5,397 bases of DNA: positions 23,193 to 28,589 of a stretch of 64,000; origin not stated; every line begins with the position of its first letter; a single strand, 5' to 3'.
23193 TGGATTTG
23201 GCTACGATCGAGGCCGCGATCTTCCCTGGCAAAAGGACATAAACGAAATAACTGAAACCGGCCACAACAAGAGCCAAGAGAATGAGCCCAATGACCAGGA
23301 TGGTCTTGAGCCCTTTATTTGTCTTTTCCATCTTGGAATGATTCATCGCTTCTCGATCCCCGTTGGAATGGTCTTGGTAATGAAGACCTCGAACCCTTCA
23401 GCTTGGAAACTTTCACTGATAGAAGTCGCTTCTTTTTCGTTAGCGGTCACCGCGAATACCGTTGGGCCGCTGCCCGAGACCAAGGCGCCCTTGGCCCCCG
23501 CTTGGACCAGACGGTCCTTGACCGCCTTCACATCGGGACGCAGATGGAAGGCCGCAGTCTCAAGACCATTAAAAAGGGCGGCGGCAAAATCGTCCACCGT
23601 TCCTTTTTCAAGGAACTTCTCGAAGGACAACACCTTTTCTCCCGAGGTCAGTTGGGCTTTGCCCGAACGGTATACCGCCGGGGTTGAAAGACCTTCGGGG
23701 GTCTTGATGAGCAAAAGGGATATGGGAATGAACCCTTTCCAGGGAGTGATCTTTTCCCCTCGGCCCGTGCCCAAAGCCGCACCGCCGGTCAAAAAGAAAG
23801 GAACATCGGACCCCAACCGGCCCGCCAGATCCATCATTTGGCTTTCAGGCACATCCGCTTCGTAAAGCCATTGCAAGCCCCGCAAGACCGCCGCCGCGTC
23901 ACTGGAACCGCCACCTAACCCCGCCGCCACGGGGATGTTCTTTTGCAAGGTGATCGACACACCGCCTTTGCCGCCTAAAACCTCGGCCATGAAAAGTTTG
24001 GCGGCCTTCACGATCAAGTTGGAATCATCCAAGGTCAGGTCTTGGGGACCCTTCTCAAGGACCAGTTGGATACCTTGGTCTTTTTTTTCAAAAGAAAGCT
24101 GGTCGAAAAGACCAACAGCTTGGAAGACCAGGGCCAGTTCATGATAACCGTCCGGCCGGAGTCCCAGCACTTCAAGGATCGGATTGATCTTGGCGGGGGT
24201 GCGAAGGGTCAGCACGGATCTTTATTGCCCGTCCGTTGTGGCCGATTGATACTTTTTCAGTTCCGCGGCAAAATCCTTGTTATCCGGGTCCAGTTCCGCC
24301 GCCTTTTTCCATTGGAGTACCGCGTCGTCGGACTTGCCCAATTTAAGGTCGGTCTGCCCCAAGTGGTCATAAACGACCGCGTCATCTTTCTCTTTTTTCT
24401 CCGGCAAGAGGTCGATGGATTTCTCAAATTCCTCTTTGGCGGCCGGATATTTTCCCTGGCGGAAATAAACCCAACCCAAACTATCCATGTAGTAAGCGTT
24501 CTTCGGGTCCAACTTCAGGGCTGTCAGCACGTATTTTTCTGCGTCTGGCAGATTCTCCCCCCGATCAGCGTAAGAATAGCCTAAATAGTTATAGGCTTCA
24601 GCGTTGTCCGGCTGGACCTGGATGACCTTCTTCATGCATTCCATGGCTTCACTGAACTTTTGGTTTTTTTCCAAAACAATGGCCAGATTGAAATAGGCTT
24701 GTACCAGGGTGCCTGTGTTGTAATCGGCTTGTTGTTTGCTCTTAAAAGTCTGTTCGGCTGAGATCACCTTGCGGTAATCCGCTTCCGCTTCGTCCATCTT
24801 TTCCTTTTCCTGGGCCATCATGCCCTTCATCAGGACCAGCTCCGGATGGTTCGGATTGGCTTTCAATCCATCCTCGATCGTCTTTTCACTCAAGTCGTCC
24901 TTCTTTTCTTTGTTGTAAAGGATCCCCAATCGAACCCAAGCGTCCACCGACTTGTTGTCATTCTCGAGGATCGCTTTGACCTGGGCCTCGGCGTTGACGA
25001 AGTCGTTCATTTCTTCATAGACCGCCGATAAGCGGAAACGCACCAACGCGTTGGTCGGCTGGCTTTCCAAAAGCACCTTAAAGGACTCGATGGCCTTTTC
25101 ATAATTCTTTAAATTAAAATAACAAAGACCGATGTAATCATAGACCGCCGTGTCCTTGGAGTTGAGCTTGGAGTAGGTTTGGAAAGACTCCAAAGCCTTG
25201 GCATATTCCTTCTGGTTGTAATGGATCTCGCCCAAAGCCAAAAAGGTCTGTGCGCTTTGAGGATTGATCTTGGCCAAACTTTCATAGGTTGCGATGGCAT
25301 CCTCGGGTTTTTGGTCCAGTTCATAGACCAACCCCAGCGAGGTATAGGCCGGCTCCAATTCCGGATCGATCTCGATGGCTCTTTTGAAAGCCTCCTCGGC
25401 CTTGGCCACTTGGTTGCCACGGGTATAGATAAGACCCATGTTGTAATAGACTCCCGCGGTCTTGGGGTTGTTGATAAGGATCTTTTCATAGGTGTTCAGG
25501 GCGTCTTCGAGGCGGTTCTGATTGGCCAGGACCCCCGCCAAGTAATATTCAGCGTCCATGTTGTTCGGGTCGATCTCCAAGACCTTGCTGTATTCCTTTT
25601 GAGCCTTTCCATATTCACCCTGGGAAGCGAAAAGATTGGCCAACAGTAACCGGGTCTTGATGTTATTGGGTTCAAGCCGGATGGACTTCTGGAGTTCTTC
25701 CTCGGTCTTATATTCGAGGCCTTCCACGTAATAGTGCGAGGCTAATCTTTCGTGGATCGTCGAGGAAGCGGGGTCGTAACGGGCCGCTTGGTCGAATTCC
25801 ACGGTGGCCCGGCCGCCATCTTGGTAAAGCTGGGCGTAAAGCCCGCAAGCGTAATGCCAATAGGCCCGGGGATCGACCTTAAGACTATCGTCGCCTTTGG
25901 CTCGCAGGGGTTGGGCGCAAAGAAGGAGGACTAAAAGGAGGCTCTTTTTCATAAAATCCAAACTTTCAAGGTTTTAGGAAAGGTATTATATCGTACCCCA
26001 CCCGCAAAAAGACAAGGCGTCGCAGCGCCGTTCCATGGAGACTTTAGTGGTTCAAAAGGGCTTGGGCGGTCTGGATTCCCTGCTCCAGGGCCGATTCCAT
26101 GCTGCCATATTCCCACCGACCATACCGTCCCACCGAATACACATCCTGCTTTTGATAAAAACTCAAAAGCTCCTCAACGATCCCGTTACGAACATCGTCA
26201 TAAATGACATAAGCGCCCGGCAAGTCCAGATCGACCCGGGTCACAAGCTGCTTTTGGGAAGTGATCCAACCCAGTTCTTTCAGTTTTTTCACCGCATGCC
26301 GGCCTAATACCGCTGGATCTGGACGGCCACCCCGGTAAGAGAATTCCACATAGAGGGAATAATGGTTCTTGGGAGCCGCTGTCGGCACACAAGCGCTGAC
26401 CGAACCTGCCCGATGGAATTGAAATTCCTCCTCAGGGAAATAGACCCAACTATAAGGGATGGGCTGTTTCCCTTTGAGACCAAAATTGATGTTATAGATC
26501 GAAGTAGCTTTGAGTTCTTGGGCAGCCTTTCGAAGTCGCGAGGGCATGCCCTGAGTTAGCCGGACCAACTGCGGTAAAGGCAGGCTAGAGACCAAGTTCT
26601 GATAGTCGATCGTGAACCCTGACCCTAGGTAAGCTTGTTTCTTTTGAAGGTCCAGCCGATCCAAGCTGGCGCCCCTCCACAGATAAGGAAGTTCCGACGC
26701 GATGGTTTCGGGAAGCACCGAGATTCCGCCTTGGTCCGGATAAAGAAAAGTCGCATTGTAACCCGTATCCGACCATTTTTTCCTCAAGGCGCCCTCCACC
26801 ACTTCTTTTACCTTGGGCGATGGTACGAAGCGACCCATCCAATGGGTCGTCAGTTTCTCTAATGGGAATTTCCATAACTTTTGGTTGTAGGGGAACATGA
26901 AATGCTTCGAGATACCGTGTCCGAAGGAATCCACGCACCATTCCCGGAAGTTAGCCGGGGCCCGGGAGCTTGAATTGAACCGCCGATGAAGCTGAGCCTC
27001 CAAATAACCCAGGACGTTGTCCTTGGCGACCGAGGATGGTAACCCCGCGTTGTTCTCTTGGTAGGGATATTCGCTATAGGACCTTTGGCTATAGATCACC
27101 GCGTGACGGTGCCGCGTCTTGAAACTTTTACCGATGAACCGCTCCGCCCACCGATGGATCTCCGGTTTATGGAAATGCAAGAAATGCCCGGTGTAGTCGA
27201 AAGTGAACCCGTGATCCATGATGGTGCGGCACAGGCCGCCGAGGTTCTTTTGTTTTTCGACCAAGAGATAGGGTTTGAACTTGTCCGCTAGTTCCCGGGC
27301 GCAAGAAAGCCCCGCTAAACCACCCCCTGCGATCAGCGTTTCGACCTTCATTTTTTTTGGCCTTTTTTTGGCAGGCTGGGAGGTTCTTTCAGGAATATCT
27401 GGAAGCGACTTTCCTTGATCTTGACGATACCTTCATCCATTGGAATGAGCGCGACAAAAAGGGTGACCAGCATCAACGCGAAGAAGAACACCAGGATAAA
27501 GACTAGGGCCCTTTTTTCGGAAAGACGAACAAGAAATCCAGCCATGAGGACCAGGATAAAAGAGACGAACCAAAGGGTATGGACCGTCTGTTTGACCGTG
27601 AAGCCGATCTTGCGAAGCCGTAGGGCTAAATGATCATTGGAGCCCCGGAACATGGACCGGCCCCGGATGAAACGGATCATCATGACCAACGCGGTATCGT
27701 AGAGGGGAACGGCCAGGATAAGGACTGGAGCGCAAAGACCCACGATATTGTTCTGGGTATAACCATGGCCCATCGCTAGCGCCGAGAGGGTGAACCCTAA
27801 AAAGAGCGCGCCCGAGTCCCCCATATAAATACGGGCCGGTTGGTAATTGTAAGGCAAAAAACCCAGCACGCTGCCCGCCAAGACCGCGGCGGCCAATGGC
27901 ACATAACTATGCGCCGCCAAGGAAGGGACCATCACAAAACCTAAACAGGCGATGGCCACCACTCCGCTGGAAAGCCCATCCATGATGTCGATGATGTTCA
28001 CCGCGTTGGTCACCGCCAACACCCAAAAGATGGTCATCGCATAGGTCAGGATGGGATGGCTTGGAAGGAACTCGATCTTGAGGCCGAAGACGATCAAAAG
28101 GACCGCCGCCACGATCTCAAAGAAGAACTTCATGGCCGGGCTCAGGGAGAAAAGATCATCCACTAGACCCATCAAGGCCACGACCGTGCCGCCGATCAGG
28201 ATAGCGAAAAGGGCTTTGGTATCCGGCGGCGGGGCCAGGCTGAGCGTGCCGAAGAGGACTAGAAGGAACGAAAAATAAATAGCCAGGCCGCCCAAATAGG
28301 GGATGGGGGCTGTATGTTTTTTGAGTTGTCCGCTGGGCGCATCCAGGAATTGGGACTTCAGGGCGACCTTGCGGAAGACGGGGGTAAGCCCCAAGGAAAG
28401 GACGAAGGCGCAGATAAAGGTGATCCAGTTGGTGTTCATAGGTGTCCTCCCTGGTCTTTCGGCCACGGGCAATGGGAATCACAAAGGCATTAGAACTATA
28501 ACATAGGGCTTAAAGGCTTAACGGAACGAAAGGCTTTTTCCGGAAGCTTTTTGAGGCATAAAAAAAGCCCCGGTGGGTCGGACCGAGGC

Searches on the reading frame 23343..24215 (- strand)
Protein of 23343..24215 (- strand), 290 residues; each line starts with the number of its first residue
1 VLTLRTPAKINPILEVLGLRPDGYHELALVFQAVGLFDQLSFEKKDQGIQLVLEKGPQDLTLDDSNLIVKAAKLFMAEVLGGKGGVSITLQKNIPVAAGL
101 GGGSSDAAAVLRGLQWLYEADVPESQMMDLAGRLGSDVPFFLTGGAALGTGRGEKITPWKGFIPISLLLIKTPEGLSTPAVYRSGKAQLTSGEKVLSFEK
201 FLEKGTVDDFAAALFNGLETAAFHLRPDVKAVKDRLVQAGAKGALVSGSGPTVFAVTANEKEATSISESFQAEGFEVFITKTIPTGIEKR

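Call 6: search_protein_families(library=pfam, proteins=[window:23343-24215:-])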
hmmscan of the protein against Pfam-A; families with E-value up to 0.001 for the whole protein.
window:23343-24215:- (290 aa): 2 families
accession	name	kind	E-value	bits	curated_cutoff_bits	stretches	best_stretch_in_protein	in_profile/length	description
PF00288.32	GHMP_kinases_N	-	3e-18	66.3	22.3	1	66-145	1-87/87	GHMP kinases N terminal domain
PF08544.19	GHMP_kinases_C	-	2e-11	44.5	21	1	200-273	3-82/85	GHMP kinases C terminal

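Call 7: search_protein_families(library=ncbifam, proteins=[window:23343-24215:-])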
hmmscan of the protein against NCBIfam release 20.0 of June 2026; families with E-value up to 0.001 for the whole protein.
window:23343-24215:- (290 aa): 13 families
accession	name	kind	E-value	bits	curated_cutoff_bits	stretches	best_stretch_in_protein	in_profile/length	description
NF002870.0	PRK03188.1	equivalog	2.8e-73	246.3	286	1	2-275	11-288/310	4-(cytidine 5'-diphospho)-2-C-methyl-D-erythritol kinase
TIGR00154.1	ispE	equivalog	8.4e-62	209.4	138.7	1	3-281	4-281/294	4-(cytidine 5'-diphospho)-2-C-methyl-D-erythritol kinase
NF011202.0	PRK14608.1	equivalog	1.1e-58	198.9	204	1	2-280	10-288/294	4-(cytidine 5'-diphospho)-2-C-methyl-D-erythritol kinase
NF011205.0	PRK14611.1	equivalog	1.4e-48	165.8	364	1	2-278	2-270/275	4-(cytidine 5'-diphospho)-2-C-methyl-D-erythritol kinase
NF011207.0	PRK14613.1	equivalog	4.3e-29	101.7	359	1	84-261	92-274/297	4-(cytidine 5'-diphospho)-2-C-methyl-D-erythritol kinase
NF003216.0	PRK04181.1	equivalog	5.1e-27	95.3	191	1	6-258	5-255/257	4-(cytidine 5'-diphospho)-2-C-methyl-D-erythritol kinase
NF002288.1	PRK01212.1-4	equivalog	8.5e-19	67.7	194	2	36-131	25-122/303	homoserine kinase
NF004568.0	PRK05905.1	equivalog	3.7e-17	62.8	321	1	6-256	8-255/261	4-(cytidine 5'-diphospho)-2-C-methyl-D-erythritol kinase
TIGR00191.1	thrB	equivalog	2.9e-13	49.4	168.25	2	38-132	33-127/304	homoserine kinase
TIGR01920.1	Shik_kin_archae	equivalog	4.3e-08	32.8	126.85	1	210-268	201-255/266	shikimate kinase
NF040726.1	BetaRFA-P_synth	equivalog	6e-08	32.2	328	0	44-151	42-152/327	beta-ribofuranosylaminobenzene 5'-phosphate synthase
NF003036.0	PRK03926.1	equivalog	8.3e-08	31.7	403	0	33-132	28-122/302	mevalonate kinase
TIGR00144.1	beta_RFAP_syn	subfamily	1.3e-05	24.5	113.5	0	69-153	68-153/325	beta-ribofuranosylaminobenzene 5'-phosphate synthase family protein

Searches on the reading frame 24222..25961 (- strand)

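Call 6: search_protein_families(library=pfam, proteins=[window:24222-25961:-])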
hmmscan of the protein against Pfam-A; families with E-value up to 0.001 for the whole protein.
window:24222-25961:- (579 aa): 28 families (the best 25 are shown)
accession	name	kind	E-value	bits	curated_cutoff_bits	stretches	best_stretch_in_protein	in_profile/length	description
PF07719.23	TPR_2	-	1.4e-62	203.1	27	5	170-201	2-33/34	Tetratricopeptide repeat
PF00515.34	TPR_1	-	2.3e-57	189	27.8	4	171-201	3-33/34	Tetratricopeptide repeat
PF13431.12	TPR_17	-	1.4e-50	165.8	24.4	1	479-509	3-33/34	Tetratricopeptide repeat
PF13432.12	TPR_16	-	8.2e-48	160.8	32.7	6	105-166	1-62/65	Tetratricopeptide repeat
PF13181.12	TPR_8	-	1.1e-46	153.4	25.7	2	170-201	2-33/34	Tetratricopeptide repeat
PF13414.12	TPR_11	-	1.4e-43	146.7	26.8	4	434-466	8-40/42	TPR repeat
PF13428.12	TPR_14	-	1.5e-39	130.8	23.5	0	104-142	4-42/44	Tetratricopeptide repeat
PF14559.12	TPR_19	-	3.6e-36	123.8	25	6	113-168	3-58/68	Tetratricopeptide repeat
PF13424.12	TPR_12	-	9.3e-33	112.7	30.1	2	454-520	3-76/77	Tetratricopeptide repeat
PF13174.12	TPR_6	-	9e-31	104.8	26.3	0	275-303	4-32/33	Tetratricopeptide repeat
PF13371.12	TPR_9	-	8.5e-30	103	35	2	144-202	4-62/73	Tetratricopeptide repeat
PF23914.1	TPR_CcmH_CycH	-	5.7e-28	98.2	42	2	164-270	45-154/158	Cytochrome c-type biogenesis protein H TPR domain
PF13176.12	TPR_7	-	1e-19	69.3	27.9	0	205-230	1-26/36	Tetratricopeptide repeat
PF12895.13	ANAPC3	-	1.2e-18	67.6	27.2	2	220-294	6-79/82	Anaphase-promoting complex, cyclosome, subunit 3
PF13374.12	TPR_10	-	2e-17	63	27.5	0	489-517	2-30/42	Tetratricopeptide repeat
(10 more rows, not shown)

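Call 7: search_protein_families(library=ncbifam, proteins=[window:24222-25961:-])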
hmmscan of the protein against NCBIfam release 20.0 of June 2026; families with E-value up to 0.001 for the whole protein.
window:24222-25961:- (579 aa): 37 families (the best 25 are shown)
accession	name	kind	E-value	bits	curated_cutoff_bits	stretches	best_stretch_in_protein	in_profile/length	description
TIGR02917.1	PEP_TPR_lipo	equivalog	3e-62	210.7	312.2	2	192-521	522-869/899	XrtA/PEP-CTERM system TPR-repeat protein PrsT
TIGR02521.1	type_IV_pilW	equivalog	9.3e-58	195.5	154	5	102-266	32-198/234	type IV pilus biogenesis/stability protein PilW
NF040959.1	MamA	equivalog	1e-48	165.5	200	3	71-226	41-196/204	magnetosome protein MamA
TIGR02552.1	LcrH_SycD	equivalog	1.4e-28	99.3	104.8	3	88-207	5-123/136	SycD/LcrH family type III secretion system chaperone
NF033762.1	social_mot_Tgl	equivalog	1.8e-28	99.6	225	4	167-362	29-227/252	social motility TPR repeat lipoprotein Tgl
NF033758.1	gliding_GltE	equivalog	5.9e-27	94.7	225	2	127-402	78-354/411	adventurous gliding motility TPR repeat lipoprotein GltE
TIGR00540.1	TPR_hemY_coli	hypoth_equivalog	1.6e-26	93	142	3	85-160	310-384/385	heme biosynthesis-associated TPR protein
TIGR00990.1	3a0801s09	subfamily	1e-24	87.2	757.25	2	32-207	330-505/615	mitochondrial import receptor subunit TOM70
NF033920.0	C39_PA2778_fam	equivalog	1.7e-18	66.9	150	1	84-159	173-248/255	PA2778 family cysteine peptidase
NF047371.1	FlcA_CTERM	equivalog_domain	3.3e-18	65.5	300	2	233-339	434-541/646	periplasmic flagellar collar protein FlcA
NF008391.2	PRK11189.1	equivalog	1e-17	64.6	250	2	163-270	59-166/297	lipoprotein NlpI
TIGR02795.1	tol_pal_ybgF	equivalog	3.1e-17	63.2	90.1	2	108-196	9-103/119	tol-pal system protein YbgF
NF052415.1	T3SS_chap_SctY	equivalog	6.2e-17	62.1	70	1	103-197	8-105/106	type III secretion apparatus assembly chaperone SctY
NF002725.1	PRK02603.1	equivalog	1e-15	58.2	143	3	113-190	47-127/173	photosystem I assembly protein Ycf3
TIGR03939.1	PGA_TPR_OMP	equivalog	2.5e-15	55.8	366.65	2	251-412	67-224/800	poly-beta-1,6 N-acetyl-D-glucosamine export porin PgaA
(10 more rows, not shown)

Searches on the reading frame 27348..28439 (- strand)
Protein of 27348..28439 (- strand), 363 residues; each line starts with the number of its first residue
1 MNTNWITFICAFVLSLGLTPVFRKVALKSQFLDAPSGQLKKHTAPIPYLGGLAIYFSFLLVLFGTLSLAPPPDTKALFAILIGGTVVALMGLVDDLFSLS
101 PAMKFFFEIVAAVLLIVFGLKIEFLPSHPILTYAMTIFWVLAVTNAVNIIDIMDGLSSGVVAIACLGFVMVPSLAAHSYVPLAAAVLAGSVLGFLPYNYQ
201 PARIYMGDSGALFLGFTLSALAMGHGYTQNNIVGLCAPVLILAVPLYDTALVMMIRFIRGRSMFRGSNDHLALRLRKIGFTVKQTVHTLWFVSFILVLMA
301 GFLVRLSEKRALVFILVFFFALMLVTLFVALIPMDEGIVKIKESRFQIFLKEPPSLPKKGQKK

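Call 6: search_protein_families(library=pfam, proteins=[window:27348-28439:-])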
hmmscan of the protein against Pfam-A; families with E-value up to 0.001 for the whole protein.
window:27348-28439:- (363 aa): 1 family
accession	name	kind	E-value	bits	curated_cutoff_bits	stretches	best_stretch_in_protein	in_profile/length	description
PF00953.26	Glycos_transf_4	-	3.8e-33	115.2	27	1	78-223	2-157/160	Glycosyl transferase family 4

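Call 7: search_protein_families(library=ncbifam, proteins=[window:27348-28439:-])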
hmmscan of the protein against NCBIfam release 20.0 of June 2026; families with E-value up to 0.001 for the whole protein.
window:27348-28439:- (363 aa): 3 families
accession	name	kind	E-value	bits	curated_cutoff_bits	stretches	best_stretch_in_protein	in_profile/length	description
TIGR02380.1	ECA_wecA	exception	6.3e-30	104.5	326.05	1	7-326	3-330/346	UDP-N-acetylglucosamine--undecaprenyl-phosphate N-acetylglucosaminephosphotransferase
NF053644.1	MraY_archaea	equivalog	7.9e-26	91.2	450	2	104-297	153-336/340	pseudomurein biosynthesis MraY family phospho-N-acetylmuramoyl-pentapeptide-transferase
TIGR00445.1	mraY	equivalog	4.6e-15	55.9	192.05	1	89-302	74-316/321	phospho-N-acetylmuramoyl-pentapeptide-transferase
